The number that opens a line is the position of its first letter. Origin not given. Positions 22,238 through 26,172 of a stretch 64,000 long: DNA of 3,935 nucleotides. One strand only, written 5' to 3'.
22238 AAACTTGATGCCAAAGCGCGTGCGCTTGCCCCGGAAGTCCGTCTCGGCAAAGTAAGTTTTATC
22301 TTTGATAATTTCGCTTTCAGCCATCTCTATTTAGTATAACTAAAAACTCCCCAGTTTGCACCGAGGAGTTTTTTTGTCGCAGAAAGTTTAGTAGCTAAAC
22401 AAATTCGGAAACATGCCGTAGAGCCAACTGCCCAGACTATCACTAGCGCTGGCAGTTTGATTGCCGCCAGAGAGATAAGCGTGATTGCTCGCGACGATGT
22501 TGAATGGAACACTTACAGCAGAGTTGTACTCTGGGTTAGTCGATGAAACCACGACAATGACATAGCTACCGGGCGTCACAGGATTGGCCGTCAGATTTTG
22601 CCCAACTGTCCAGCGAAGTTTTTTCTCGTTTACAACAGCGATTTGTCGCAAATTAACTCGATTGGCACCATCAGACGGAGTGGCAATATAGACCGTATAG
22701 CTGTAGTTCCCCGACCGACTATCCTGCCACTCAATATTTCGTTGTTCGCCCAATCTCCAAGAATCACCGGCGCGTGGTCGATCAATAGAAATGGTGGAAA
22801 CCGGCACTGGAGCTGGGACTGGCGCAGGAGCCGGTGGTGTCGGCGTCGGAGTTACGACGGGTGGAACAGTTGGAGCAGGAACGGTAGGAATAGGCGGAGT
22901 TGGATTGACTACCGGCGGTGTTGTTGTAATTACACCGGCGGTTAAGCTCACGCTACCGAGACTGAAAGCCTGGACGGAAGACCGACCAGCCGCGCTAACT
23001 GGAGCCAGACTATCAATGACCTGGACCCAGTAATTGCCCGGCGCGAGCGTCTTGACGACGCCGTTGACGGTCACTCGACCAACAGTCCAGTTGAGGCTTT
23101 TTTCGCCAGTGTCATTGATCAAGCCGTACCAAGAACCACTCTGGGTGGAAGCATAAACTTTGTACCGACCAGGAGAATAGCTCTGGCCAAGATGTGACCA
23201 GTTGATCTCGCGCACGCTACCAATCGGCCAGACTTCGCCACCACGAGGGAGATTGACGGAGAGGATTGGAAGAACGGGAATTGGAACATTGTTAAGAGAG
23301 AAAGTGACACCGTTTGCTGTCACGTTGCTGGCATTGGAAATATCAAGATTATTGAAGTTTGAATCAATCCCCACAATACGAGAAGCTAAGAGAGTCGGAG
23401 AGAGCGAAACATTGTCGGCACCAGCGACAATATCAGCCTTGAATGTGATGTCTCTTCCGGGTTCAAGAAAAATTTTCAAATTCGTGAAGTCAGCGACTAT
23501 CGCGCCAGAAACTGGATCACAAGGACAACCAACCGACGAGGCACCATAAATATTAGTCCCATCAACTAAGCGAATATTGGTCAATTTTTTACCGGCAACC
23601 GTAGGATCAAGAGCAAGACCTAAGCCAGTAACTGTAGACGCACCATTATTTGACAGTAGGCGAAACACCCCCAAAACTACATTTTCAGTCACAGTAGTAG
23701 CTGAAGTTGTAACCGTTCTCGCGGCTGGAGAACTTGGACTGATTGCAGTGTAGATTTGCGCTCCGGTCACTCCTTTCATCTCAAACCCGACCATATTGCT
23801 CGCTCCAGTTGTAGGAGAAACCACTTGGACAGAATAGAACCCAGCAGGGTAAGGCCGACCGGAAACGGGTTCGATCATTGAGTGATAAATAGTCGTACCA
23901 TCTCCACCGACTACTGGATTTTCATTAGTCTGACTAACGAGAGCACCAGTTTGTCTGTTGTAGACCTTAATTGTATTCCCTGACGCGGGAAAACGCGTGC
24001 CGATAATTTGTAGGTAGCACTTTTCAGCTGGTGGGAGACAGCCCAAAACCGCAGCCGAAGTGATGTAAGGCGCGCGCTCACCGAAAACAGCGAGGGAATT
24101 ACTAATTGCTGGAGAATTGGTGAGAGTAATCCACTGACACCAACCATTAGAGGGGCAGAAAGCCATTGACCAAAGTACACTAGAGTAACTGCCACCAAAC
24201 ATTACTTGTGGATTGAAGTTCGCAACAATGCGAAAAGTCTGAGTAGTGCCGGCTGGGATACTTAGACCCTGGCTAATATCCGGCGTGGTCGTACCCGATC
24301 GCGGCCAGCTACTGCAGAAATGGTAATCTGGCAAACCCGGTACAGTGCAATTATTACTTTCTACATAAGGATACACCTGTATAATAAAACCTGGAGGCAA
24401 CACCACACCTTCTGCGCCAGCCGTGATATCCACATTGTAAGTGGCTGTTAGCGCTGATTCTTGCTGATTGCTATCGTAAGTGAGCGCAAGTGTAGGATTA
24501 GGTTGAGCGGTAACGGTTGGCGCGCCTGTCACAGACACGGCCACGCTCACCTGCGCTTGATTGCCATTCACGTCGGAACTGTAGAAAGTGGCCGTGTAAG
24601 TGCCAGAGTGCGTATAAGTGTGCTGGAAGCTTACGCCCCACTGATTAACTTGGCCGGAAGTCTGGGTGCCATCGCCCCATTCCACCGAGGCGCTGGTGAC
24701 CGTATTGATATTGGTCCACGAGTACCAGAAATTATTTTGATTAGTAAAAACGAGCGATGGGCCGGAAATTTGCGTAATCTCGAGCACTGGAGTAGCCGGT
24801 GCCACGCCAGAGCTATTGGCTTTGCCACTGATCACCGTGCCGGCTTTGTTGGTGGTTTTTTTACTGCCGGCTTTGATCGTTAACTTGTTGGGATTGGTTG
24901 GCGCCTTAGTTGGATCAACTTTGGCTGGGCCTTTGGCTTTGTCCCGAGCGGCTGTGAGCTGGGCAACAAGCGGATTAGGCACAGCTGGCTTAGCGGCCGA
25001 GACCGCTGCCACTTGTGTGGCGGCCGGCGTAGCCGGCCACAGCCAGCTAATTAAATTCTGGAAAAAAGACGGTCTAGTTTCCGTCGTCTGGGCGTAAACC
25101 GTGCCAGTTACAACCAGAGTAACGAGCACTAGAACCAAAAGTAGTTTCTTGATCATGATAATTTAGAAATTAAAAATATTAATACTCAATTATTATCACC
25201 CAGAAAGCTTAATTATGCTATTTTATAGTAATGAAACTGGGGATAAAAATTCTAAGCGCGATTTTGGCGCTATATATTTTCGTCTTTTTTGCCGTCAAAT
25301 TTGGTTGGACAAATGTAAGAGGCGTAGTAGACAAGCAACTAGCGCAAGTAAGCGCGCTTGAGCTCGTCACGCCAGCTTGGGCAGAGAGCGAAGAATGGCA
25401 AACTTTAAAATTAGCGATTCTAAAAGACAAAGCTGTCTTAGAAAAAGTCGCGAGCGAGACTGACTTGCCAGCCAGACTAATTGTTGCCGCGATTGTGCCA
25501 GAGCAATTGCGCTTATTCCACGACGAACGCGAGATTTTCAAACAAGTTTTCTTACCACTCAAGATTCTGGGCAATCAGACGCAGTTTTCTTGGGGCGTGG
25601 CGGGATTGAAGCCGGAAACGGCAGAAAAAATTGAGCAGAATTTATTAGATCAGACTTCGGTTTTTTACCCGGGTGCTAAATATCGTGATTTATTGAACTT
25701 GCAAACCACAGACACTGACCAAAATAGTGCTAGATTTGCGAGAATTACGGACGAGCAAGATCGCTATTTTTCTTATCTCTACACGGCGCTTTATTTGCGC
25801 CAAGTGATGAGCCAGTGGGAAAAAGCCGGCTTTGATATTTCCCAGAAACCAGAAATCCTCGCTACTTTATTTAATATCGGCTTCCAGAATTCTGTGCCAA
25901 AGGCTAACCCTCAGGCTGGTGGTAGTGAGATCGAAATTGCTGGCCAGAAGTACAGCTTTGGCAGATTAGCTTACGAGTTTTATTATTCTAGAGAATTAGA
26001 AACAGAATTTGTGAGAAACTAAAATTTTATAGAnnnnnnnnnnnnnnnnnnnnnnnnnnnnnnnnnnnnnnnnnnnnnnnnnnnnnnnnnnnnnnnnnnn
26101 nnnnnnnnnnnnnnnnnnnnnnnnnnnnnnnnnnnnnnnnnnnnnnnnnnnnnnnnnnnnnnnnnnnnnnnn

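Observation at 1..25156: About 25 kb single-strand, translationally coupled glycan-assembly super-operon with no recognisable Wzx/Wzy/ABC export component, headed by a surface protein and a HerA/VirD4-like ATPase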

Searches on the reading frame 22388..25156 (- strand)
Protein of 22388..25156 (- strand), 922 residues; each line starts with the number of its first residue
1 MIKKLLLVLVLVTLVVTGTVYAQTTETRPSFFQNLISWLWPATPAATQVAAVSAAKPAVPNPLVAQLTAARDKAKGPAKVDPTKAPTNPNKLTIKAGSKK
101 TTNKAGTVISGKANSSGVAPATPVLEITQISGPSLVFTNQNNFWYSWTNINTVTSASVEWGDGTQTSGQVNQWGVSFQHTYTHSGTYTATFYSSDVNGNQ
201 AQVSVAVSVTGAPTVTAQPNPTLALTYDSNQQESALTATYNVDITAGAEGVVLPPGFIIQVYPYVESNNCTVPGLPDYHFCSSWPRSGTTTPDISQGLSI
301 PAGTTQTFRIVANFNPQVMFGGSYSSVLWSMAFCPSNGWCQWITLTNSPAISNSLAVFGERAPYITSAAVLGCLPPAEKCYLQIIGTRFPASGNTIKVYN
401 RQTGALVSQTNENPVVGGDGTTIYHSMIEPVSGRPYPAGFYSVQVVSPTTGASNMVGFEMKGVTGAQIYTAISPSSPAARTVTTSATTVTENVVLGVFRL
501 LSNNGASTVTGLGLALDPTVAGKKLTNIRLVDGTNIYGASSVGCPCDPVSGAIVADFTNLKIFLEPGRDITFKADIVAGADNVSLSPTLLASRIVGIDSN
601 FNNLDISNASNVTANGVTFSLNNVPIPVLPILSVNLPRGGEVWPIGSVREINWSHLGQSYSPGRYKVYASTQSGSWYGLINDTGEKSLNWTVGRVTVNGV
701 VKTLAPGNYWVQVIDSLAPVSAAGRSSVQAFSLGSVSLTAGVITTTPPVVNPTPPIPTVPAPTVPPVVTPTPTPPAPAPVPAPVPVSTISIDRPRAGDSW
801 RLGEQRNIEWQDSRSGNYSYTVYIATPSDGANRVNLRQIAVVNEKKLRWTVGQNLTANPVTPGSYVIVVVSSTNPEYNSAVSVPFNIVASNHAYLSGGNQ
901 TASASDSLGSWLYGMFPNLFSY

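Call 8: search_protein_families(library=pfam, proteins=[window:22388-25156:-], max_evalue=0.01)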
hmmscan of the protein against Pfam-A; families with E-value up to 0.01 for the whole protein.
window:22388-25156:- (922 aa): 3 families
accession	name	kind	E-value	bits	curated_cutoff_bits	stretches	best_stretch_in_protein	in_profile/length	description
PF18911.6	PKD_4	-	0.00012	22.5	27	1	151-205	32-81/85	PKD domain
PF10342.15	Kre9_KNH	-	0.00021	22.4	24.6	1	794-887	2-94/94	Kre9/KNH-like N-terminal Ig-like domain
PF00801.26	PKD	-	0.0018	18.7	23.5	1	134-202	16-74/80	PKD domain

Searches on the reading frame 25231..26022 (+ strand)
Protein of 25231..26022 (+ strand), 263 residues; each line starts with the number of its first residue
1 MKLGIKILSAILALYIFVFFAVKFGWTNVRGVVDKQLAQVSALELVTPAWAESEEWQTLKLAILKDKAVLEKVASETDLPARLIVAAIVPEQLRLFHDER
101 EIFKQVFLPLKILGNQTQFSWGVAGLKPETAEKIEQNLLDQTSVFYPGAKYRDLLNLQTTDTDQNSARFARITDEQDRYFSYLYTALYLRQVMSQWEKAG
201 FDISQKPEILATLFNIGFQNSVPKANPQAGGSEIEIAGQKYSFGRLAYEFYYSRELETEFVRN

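Call 8: search_protein_families(library=pfam, proteins=[window:25231-26022:+], max_evalue=0.01)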
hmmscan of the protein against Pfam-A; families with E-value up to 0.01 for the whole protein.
window:25231-26022:+ (263 aa): 1 family
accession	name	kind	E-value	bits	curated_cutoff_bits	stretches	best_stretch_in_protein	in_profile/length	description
PF07182.16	DUF1402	-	0.00013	21.6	27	1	162-229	205-270/300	Protein of unknown function (DUF1402)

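Call 16: search_protein_families(library=ncbifam, proteins=[window:25231-26022:+], max_evalue=0.01)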
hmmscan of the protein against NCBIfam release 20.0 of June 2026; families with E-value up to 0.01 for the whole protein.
window:25231-26022:+ (263 aa): 1 family
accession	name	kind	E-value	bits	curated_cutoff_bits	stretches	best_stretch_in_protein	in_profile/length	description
NF004413.0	PRK05759.1-4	equivalog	0.0059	16.7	197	1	1-65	1-66/156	F0F1 ATP synthase subunit B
